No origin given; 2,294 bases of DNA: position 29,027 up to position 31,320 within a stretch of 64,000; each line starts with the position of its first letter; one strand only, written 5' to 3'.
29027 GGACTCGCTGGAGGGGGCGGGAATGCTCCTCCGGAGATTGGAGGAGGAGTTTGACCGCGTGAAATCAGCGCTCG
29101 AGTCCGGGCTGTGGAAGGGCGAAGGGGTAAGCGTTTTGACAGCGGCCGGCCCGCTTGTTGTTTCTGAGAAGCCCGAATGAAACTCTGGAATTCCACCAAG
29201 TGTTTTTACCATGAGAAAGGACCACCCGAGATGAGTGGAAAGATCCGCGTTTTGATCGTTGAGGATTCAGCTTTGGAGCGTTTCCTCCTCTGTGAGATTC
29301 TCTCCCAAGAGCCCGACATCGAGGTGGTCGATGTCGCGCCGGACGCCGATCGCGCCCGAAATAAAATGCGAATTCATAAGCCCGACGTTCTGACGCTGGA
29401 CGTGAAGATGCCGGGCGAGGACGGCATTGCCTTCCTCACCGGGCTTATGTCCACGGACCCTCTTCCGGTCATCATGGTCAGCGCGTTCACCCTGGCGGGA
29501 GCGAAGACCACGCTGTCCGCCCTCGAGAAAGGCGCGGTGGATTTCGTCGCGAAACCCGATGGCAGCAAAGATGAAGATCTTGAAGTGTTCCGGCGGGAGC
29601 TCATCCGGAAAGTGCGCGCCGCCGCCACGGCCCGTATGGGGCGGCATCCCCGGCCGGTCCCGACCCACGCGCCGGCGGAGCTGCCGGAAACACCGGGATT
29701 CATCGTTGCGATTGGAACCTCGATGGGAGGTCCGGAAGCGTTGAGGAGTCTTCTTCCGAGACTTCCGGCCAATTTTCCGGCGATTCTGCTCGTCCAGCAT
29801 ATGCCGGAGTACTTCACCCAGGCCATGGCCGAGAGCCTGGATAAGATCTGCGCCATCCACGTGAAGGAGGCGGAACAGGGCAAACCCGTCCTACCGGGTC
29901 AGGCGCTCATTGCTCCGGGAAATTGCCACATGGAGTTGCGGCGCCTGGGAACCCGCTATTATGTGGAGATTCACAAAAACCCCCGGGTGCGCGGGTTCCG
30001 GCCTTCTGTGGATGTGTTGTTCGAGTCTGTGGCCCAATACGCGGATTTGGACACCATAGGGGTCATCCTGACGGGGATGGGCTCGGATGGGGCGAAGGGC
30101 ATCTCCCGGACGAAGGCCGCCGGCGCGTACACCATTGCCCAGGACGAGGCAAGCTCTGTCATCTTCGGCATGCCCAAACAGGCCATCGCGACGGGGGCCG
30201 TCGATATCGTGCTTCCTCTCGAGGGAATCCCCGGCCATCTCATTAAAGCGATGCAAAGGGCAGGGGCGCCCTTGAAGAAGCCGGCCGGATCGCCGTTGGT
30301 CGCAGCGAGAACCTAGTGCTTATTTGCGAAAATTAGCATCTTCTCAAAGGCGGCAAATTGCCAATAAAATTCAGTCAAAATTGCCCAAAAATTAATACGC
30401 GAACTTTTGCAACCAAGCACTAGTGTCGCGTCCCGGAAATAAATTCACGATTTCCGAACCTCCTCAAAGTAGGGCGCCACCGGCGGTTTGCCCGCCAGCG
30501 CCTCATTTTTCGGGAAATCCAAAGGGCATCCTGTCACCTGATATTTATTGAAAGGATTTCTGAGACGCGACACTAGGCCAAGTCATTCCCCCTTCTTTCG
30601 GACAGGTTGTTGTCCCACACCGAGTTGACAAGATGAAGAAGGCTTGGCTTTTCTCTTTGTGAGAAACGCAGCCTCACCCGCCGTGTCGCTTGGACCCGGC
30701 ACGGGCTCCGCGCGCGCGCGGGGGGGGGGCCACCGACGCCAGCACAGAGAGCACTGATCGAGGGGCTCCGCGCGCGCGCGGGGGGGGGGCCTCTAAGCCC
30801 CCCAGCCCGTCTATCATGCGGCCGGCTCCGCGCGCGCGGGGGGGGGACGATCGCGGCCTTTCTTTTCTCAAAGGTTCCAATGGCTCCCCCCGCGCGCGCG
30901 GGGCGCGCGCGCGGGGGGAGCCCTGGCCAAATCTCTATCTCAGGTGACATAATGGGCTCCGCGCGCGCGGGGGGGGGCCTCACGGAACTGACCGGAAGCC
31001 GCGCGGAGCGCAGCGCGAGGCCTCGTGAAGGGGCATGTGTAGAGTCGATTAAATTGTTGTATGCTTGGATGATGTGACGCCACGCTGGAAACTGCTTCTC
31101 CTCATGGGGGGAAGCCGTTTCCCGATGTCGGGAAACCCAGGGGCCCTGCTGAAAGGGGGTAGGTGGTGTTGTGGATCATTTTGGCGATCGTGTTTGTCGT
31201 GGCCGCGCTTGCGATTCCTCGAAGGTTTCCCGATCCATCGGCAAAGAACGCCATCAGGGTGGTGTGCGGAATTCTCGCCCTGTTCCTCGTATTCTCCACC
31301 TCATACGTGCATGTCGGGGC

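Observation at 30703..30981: Orphan CRISPR-like array with GC-only, hairpin-forming repeats and 32-bp unique spacers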

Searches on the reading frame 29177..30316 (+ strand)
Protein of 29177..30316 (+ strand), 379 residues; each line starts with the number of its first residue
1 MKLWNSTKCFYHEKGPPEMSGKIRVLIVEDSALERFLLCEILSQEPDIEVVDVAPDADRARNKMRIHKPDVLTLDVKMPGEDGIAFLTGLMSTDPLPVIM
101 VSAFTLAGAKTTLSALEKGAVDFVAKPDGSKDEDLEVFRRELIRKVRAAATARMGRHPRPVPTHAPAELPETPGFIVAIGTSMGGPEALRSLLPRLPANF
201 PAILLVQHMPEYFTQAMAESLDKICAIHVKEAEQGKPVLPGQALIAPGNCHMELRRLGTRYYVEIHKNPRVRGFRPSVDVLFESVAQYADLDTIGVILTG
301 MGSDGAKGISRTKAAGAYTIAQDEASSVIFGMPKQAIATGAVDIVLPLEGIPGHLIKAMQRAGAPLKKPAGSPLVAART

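Call 10: search_protein_families(library=pfam, proteins=[window:29177-30316:+])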
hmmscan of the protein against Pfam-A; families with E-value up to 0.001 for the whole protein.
window:29177-30316:+ (379 aa): 2 families
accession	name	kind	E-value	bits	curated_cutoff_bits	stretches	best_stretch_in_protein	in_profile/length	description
PF01339.22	CheB_methylest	-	5e-65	218.9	24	1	177-354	1-173/174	CheB methylesterase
PF00072.30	Response_reg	-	4.2e-19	69.2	30.2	1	25-127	1-100/111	Response regulator receiver domain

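Call 15: find_encoding_contigs(protein=window:29177-30316:+, flank=10000, max_places=10)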
Protein window:29177-30316:+ (379 aa): no gene with exactly this product is on record in the collection.

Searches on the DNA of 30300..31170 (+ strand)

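Call 31: search_rna_families(source=window, start=30300, end=31170, threshold=evalue, max_evalue=10, show_alignments=4)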
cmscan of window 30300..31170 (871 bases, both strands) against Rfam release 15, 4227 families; matches with E-value up to 10: 12.
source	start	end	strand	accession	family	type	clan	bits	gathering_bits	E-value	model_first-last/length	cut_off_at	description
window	30828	30899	+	RF03910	mir-H5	Gene; miRNA;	-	28.8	90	0.091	1-80/80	no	mir-H5 microRNA precursor family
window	30823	30906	+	RF03594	mir-3817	Gene; miRNA;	-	22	90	0.15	1-89/89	no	mir-3817 microRNA precursor family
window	30831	30900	-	RF03571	mir-734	Gene; miRNA;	-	20.5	100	0.42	1-93/93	no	mir-734 microRNA precursor family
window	30819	30908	+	RF01031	mir-639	Gene; miRNA;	-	20.4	100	2.6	1-98/98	no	mir-639 microRNA precursor family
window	30908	31005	+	RF02180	ST7-AS1_2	Gene; lncRNA;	-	18.2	50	0.18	1-110/110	no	ST7 antisense RNA 1 conserved region 2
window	30784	30810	+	RF01785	blv_FSE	Cis-reg; frameshift_element;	-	18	34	1.3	1-27/27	no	ribosomal frameshift site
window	30313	30423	-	RF01026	MIR828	Gene; miRNA;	-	17.3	69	3.2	1-115/115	no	MIR828 microRNA precursor family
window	30741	30872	+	RF02502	Atu_C8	Gene; sRNA;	-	16.9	50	2.5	1-122/122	no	Rhizobiales sRNA Atu_C8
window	30331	30415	-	RF00358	snoZ101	Gene; snRNA; snoRNA; CD-box;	CL00057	16.5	44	8.6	1-96/96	no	Small nucleolar RNA Z101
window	30828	30901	-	RF00805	mir-351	Gene; miRNA;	-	15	70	5.4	1-75/75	no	mir-351 microRNA precursor family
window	31126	31157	-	RF02147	MEG8_3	Gene; lncRNA;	-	14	40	0.87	37-66/66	no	Maternally expressed 8 exon 3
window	30828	30970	-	RF00024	Telomerase-vert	Gene;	CL00004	9.7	70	5.5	7-194/443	no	Vertebrate telomerase RNA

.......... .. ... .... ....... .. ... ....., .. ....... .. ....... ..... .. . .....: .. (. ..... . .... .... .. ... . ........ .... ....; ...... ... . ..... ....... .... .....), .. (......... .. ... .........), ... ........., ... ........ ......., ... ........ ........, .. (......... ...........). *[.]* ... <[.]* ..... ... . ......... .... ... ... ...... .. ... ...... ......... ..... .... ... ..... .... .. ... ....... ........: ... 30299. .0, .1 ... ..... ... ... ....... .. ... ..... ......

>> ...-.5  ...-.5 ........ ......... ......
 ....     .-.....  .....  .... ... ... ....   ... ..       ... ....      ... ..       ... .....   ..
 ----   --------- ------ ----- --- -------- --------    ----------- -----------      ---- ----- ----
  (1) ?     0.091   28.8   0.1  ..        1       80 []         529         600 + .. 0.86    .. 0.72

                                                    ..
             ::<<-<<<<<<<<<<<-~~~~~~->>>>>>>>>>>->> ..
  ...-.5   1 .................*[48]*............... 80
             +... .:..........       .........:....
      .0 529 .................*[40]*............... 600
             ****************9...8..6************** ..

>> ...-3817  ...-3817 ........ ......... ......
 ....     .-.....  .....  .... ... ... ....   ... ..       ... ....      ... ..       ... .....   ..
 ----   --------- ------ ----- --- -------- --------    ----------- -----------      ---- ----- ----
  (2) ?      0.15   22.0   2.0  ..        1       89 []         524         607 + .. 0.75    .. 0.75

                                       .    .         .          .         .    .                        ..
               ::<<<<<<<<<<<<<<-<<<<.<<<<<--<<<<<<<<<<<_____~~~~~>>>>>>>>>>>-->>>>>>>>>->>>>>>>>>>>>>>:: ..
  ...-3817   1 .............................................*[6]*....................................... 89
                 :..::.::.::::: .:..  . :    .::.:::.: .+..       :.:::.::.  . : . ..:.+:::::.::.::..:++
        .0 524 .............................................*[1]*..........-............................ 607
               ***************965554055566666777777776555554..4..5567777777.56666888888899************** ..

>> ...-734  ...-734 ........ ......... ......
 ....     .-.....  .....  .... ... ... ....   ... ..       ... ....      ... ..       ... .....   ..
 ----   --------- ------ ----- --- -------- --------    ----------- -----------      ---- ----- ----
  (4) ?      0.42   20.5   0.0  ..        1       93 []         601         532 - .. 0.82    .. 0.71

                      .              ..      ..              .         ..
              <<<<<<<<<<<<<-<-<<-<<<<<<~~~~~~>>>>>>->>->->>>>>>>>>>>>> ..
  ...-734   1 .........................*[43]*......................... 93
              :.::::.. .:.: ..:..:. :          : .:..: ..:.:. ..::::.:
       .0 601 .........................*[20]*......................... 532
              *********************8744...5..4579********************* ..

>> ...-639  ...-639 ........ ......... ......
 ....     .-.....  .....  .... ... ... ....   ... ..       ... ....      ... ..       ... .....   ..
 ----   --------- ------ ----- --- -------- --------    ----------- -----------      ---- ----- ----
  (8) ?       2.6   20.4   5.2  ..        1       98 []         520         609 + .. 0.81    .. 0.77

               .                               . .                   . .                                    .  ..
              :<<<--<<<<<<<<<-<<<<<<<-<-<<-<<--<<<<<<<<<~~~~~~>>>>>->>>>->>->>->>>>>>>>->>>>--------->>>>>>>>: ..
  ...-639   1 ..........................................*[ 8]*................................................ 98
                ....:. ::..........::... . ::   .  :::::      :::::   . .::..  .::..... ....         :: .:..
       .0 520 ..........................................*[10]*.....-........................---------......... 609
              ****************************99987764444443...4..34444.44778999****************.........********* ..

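Call 32: search_dna_similar(query=window:30703-30981:+, collection=phages, mode=distant, max_evalue=10)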
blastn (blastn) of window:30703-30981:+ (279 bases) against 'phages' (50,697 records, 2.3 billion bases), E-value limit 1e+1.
Records with a match: 2; places in all: 2; records where one place covers at least 80% of the query: 0.
Best place of each record, by identity: 90-95% 2.
By first word of the organism name: Halorubrum 2.
By host as written in the record: Halorubrum sp. 2.
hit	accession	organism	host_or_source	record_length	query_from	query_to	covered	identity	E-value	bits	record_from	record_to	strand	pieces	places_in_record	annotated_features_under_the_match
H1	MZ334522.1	Halorubrum tailed virus 27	Halorubrum sp.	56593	116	140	9%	92.0%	3e+0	37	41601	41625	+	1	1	hypothetical protein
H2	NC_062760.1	Halorubrum tailed virus 27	Halorubrum sp.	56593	116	140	9%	92.0%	3e+0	37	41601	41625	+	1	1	hypothetical protein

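Call 33: search_dna_similar(query=window:30703-30981:+, collection=plasmids, mode=distant, max_evalue=10)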
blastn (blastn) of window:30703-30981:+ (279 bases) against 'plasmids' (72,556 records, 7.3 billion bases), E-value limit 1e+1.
Records with a match: 8; places in all: 8; records where one place covers at least 80% of the query: 0.
Best place of each record, by identity: 90-95% 5; 80-90% 2; 60-80% 1.
By first word of the organism name: Streptomyces 2; Sagittula 2; Shinella 1; Nonomuraea 1; Limimaricola 1; Ralstonia 1.
By predicted mobility (MOB-suite, as given by PLSDB): non-mobilizable 8.
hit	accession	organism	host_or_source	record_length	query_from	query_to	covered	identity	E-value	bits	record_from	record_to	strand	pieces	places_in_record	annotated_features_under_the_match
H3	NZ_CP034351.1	Streptomyces sp. W1SF4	-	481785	103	154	19%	78.8%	3e+0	39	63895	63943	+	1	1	none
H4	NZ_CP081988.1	Shinella oryzae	cell culture,rhizosphere soil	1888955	117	152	13%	83.3%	3e+0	39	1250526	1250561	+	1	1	none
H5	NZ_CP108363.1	Streptomyces sp. NBC_01343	-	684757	112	142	11%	87.1%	3e+0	39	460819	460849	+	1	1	cobalamin-dependent protein | methylaspartate mutase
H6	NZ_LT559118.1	Nonomuraea gerenzanensis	-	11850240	112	139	10%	93.1%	8e-1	41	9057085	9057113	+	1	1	none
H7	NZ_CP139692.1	Limimaricola variabilis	Bacterial Culture,hydrothermal vent ...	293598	49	75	10%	92.6%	8e-1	41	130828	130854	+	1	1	transcriptional activator RfaH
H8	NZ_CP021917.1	Sagittula sp. P11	cell culture,sulfidic waters (60 m) ...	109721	51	76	9%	92.3%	3e+0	39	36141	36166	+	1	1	ABC transporter ATP-binding protein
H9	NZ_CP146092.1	Ralstonia sp. RRA.1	-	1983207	114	139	9%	92.3%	3e+0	39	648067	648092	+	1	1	none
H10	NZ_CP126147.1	Sagittula sp. MA-2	Cell culture,Coastal seawater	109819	51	76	9%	92.3%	3e+0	39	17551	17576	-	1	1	ABC transporter ATP-binding protein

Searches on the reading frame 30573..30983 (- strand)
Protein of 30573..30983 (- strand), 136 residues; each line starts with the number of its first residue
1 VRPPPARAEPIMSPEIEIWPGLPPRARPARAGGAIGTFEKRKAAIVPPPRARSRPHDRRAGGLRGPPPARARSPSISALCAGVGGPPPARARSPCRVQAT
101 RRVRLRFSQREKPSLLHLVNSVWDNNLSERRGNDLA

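Call 37: search_protein_families(library=pfam, proteins=[window:30573-30983:-], max_evalue=0.00001)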
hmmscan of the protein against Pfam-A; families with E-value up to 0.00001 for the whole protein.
window:30573-30983:- (136 aa): 0 families
